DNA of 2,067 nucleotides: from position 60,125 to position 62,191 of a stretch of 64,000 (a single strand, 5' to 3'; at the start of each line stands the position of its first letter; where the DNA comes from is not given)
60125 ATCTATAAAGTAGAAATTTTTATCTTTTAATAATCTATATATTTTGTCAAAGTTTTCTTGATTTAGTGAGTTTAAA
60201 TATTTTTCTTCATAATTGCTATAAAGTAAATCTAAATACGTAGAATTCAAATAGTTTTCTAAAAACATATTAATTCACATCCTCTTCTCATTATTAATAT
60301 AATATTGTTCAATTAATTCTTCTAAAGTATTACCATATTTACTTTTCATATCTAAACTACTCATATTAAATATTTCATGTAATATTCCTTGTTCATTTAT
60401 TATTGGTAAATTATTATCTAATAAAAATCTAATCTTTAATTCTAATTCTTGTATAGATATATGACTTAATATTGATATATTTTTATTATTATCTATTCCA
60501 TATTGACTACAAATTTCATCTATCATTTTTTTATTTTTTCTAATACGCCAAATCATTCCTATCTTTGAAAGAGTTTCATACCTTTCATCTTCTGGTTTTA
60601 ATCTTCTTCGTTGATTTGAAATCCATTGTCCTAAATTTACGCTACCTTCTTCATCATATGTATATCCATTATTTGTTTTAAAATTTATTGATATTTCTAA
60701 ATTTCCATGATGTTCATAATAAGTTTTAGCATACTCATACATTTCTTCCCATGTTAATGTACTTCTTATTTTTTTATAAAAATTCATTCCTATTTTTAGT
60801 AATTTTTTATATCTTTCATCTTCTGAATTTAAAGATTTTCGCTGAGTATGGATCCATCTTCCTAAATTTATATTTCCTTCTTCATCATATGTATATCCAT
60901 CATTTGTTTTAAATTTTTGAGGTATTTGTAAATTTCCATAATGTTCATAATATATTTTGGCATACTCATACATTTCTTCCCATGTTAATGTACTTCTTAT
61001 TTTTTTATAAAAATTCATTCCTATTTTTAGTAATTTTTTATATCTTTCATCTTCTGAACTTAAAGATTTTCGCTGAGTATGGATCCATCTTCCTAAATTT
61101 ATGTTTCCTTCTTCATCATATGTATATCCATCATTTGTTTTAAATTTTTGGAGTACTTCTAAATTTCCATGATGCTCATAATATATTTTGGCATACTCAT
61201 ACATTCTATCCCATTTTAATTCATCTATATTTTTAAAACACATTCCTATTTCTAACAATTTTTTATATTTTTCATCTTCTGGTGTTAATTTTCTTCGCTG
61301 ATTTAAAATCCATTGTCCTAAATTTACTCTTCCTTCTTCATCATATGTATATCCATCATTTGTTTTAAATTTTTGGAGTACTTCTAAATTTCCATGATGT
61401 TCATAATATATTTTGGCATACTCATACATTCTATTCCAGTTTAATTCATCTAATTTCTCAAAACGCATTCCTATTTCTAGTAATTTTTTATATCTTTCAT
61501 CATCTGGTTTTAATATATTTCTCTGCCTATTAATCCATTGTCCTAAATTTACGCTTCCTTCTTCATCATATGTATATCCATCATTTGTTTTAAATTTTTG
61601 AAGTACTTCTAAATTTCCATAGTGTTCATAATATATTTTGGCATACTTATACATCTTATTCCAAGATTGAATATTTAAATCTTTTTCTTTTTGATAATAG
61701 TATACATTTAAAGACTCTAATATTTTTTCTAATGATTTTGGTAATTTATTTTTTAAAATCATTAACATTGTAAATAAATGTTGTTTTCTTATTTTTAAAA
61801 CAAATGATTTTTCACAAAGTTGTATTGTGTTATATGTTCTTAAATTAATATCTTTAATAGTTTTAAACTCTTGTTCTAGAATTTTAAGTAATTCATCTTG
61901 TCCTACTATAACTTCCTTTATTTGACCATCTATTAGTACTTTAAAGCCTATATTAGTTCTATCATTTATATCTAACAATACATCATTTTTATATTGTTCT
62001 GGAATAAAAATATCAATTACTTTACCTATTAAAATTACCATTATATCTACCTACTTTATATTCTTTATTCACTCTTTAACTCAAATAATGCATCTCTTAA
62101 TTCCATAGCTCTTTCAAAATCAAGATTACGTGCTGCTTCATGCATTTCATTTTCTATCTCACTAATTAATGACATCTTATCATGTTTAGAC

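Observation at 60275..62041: Helicase-less protein of five near-identical HA-domain repeats sitting where uvrA is expected after uvrB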

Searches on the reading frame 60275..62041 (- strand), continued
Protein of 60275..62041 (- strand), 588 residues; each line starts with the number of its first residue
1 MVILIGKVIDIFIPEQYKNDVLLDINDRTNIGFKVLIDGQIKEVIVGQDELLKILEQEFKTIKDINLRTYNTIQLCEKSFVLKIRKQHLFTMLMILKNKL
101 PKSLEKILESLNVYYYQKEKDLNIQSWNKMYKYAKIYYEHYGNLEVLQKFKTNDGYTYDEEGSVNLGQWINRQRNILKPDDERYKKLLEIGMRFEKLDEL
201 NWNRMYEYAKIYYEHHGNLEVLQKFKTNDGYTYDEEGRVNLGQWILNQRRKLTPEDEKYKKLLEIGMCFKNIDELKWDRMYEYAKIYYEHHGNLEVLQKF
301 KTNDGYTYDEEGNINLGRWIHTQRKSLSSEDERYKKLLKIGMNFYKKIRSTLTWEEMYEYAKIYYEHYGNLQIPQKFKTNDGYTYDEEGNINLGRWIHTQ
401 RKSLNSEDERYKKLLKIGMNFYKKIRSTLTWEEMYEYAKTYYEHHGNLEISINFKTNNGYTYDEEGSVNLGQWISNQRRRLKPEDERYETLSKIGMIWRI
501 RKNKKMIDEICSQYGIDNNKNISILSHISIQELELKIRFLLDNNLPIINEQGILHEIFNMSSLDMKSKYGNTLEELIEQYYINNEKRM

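Call 66: fold_search(model_id=the predicted structure, library=pdb)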
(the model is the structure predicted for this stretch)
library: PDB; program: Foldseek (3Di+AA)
matches with E <= 10: 191; with E <= 0.001: 0
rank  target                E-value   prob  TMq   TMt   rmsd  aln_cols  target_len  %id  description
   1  9e78_0k               3.8e-01  0.05  0.07  0.06  52.9       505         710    9  48-nm repeat of the Leishmania tarentolae doublet microtubule (released 2025-03-12)
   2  5t15_B                6.5e-01  0.04  0.08  0.02  36.0       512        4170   14  Structural basis for gating and activation of RyR1 (30 uM Ca2+ dataset, all particles) (released 2016-10-12)
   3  9l08_A                1.2e+00  0.07  0.09  0.15  28.5       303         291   10  Cyclic Trimer of Helix-Linked Cytochrome c555 (released 2025-05-28)
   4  7kzn_C                1.2e+00  0.03  0.11  0.07  48.7       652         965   10  Outer dynein arm core subcomplex from C. reinhardtii (released 2021-01-20)
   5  7lt3_C                1.3e+00  0.04  0.07  0.02  21.3       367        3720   13  NHEJ Long-range synaptic complex (released 2021-04-14)
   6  5t9m_B                1.5e+00  0.02  0.08  0.02  36.6       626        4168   13  Structure of rabbit RyR1 (Ca2+-only dataset, class 1) (released 2016-10-12)
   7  9b7h_a                1.6e+00  0.13  0.07  0.19  23.5       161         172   16  Crystal structure of the H3 hemagglutinin COBRA TJ2 (released 2025-05-07)
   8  8tjb_B                1.7e+00  0.11  0.07  0.19  25.9       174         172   14  CRYSTAL STRUCTURE OF THE A/Texas/73/2017(H3N2) INFLUENZA VIRUS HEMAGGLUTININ WITH HUMAN RECEPTOR ANALOG 6'-SLNLN (released 2024-02-14)
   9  4d1q_B                1.7e+00  0.03  0.08  0.09  23.8       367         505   11  Hermes transposase bound to its terminal inverted repeat (released 2014-07-30)
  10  5k9q_F                1.8e+00  0.11  0.07  0.20  25.9       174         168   15  Crystal structure of multidonor HV1-18-class broadly neutralizing Influenza A antibody 16.a.26 in complex with A/Hong  (released 2016-11-30)
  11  5k9q_D                1.8e+00  0.11  0.07  0.19  25.8       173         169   15  Crystal structure of multidonor HV1-18-class broadly neutralizing Influenza A antibody 16.a.26 in complex with A/Hong  (released 2016-11-30)
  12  9cxt_B                1.8e+00  0.10  0.07  0.20  25.5       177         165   15  Hemagglutinin A/Hong Kong/1/68 produced in GnTI- cells (released 2025-08-06)
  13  6v48_B                1.8e+00  0.10  0.07  0.20  26.5       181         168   13  The crystal structure of hemagglutinin from A/mallard/Gurjev/263/1982 (H14N5) (released 2020-06-17)
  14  6ha1_g                1.8e+00  0.06  0.06  0.16  14.3       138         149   14  Cryo-EM structure of a 70S Bacillus subtilis ribosome translating the ErmD leader peptide in complex with telithromyci (released 2018-08-29)
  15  7kc1_B                1.9e+00  0.12  0.07  0.21  25.9       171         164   14  Cryo-EM structure of SRR2899884.46167H+MEDI8852L fab in complex with Victoria HA (released 2021-05-12)
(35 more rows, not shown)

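Call 76: search_protein_families(library=ncbifam, proteins=[P0082, window:60275-62041:-], max_evalue=0.01)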
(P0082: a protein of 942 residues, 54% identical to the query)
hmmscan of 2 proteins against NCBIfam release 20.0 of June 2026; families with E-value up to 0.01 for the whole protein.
P0082 (942 aa): 3 families
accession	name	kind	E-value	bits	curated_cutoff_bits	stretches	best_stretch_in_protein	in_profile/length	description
NF012204.1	adhes_FxxPxG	domain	0.00011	22.1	60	0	732-753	66-87/153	leukotoxin LktA family filamentous adhesin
TIGR03117.2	cas_csf4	equivalog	0.0034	15.6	400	1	10-69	130-192/800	type IV CRISPR-associated DEAD/DEAH-box helicase Csf4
TIGR01280.1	xseB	equivalog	0.0054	16.8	35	0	193-238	2-47/57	exodeoxyribonuclease VII small subunit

window:60275-62041:- (588 aa): 1 family
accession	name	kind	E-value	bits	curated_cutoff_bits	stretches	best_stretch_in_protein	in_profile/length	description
NF006308.0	PRK08508.1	equivalog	0.0045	16.2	377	0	410-440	115-145/279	biotin synthase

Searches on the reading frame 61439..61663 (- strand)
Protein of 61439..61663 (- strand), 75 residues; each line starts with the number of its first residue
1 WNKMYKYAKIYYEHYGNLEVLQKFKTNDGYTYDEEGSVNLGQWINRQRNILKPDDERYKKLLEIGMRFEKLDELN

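Call 39: search_solved_structures(query=A3, max_evalue=1, show_alignments=2)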
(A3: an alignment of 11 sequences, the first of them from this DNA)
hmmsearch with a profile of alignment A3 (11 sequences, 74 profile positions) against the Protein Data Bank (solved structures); distinct sequences matched with E-value up to 1: 2.
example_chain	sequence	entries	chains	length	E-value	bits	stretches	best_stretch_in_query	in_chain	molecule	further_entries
2kta_A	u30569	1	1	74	0.049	17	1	32-70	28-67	Putative helicase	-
8ap6_L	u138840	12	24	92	0.73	13.3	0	42-67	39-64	subunit-e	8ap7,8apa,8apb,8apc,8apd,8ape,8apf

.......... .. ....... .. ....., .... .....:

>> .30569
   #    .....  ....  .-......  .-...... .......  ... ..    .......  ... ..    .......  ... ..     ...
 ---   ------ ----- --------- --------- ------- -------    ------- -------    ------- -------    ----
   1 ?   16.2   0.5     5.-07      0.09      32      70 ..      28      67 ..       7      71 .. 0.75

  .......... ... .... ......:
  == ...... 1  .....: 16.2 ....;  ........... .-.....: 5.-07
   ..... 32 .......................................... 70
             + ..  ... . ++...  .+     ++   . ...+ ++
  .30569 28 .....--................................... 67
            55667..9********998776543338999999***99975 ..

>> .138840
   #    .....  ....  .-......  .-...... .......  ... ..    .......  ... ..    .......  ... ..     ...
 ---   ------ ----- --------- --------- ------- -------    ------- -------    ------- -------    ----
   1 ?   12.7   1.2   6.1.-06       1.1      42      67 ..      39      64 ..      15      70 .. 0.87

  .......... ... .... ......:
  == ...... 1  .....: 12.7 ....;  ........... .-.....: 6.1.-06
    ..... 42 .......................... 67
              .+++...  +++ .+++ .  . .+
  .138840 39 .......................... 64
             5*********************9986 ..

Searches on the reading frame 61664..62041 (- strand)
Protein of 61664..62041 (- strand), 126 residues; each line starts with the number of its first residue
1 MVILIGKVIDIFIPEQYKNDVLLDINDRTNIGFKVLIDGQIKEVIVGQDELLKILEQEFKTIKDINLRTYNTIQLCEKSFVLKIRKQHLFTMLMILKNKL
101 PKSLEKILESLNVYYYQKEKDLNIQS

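Call 40: find_homologous_proteins(query=window:61664-62041:-, max_evalue=0.001)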
Query seq(126 aa) (126 aa): 1 proteins with E <= 0.001 among 24 candidates.
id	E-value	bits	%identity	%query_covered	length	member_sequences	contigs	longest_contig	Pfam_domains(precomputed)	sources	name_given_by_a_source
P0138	6.1e-11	60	63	40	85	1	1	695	-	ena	-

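Call 52: find_related_loci(query=window:61664-62041:-, collection=metagenome_contigs, flank=6000)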
Query seq(126 aa) (126 aa) in metagenome_contigs; peptide patterns used: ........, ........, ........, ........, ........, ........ (x = any residue, [..] = any of these).
247 stretches matched a pattern; 4 encode a relative of the query (tblastn E <= 1e-3); 4 distinct loci.
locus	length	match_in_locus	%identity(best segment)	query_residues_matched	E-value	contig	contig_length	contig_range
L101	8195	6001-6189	54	1-62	7e-17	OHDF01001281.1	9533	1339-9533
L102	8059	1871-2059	54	1-62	7e-17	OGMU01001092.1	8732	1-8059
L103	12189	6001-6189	54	1-62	7e-17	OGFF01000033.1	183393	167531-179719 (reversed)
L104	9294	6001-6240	50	1-77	2e-16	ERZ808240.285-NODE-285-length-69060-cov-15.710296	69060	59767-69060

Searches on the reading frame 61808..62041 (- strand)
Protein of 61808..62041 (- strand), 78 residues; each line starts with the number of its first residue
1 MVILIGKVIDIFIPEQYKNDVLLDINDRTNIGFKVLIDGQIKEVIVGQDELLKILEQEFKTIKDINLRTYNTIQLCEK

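Call 45: search_protein_representatives(protein=window:61808-62041:-)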
Query: 78 residues. Proteins with E-value up to 0.001 (for the whole library): 33; up to 1e-10: 3; up to 1e-30: 0. The best 33 are listed.
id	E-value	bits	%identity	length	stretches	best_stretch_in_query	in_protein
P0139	4.5e-12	61.8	48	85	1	4-76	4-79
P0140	1.1e-11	60.5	54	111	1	1-63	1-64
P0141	1.4e-11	60.2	53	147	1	1-62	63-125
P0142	6.1e-10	55.0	57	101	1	4-56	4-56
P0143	7.1e-10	54.8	46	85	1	4-62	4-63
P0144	9.1e-10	54.5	60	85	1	1-55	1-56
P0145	9.5e-10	54.4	60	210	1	5-47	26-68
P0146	1.7e-08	50.4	52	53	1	4-51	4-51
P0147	2.7e-08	49.8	58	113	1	4-51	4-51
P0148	3.8e-08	49.3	62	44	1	1-40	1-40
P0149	1.3e-07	47.6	49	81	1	4-66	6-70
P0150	1.4e-07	47.6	46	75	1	4-57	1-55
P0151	5.4e-07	45.7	57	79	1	5-48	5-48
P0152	5.6e-07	45.6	51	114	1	4-50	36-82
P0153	6.5e-07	45.4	57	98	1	1-44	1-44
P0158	6.4e-06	42.3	39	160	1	4-64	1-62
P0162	1.5e-05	41.1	36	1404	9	24-60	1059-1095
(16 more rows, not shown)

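Call 46: search_protein_families(library=pfam, proteins=[P0145, P0141, P0158, P0162, P0139], max_evalue=0.01)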
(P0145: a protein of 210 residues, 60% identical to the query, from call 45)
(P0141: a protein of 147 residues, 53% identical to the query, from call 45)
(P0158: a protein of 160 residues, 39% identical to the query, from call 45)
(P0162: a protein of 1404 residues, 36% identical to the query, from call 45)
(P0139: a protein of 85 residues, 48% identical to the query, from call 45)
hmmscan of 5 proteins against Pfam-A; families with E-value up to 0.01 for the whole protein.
P0145 (210 aa): 2 families
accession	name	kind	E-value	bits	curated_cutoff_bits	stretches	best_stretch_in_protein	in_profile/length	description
PF00665.32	rve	-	0.00023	21.8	32.6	1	71-148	23-100/102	Integrase core domain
PF13683.12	rve_3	-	0.0063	16.7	26.5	0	140-190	3-55/67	Integrase core domain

P0141 (147 aa): 0 families

P0158 (160 aa): 0 families

P0162 (1404 aa): 15 families
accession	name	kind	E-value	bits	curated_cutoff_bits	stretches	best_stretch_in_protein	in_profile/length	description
PF13405.12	EF-hand_6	-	1.5e-74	239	25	0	647-672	3-28/30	EF-hand domain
PF13202.12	EF-hand_5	-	3.6e-74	241.4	25.9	10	649-667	4-22/25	EF hand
PF00036.39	EF-hand_1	-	8.9e-73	235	25.4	2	648-672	4-28/29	EF hand domain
PF13499.12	EF-hand_7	-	2.9e-59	197.7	30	10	497-552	2-62/67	EF-hand domain pair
PF13833.12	EF-hand_8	-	3.6e-41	139.1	28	0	627-666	2-47/54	EF-hand domain pair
PF10591.15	SPARC_Ca_bdg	-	8.3e-35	120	22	0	1025-1118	19-111/113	Secreted protein acidic and rich in cysteine Ca binding region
PF20321.3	DUF6616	-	1.1e-18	68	27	0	318-344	79-105/111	Family of unknown function (DUF6616)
PF10620.15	MdcG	-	1.3e-18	67.5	26.5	0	173-221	63-111/121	Phosphoribosyl-dephospho-CoA transferase MdcG C-terminal domain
PF22130.1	Phage_gp38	-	9.4e-14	51.8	27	0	609-625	17-33/58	Lactococcus phage gp38-like protein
PF10400.15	Vir_act_alpha_C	-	1.1e-12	48.9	22.4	0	1223-1258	46-74/78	Virulence activator alpha C-term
PF20042.4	DUF6444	-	9e-08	33.1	27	0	887-921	12-46/85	Family of unknown function (DUF6444)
PF04266.20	ASCH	-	4.5e-07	30.9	21.2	0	1059-1092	49-82/103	ASCH domain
PF22712.1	SNaCT7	-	0.00014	22.3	27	0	1121-1156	109-144/160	Short NACHT-associated C-Terminal domain, family 7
PF15972.10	Unpaired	-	0.00031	20.9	27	0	566-626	18-76/273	Unpaired protein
PF12174.13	RST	-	0.0026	18.1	22.7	0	733-750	34-51/67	RCD1-SRO-TAF4 (RST) plant domain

P0139 (85 aa): 0 families
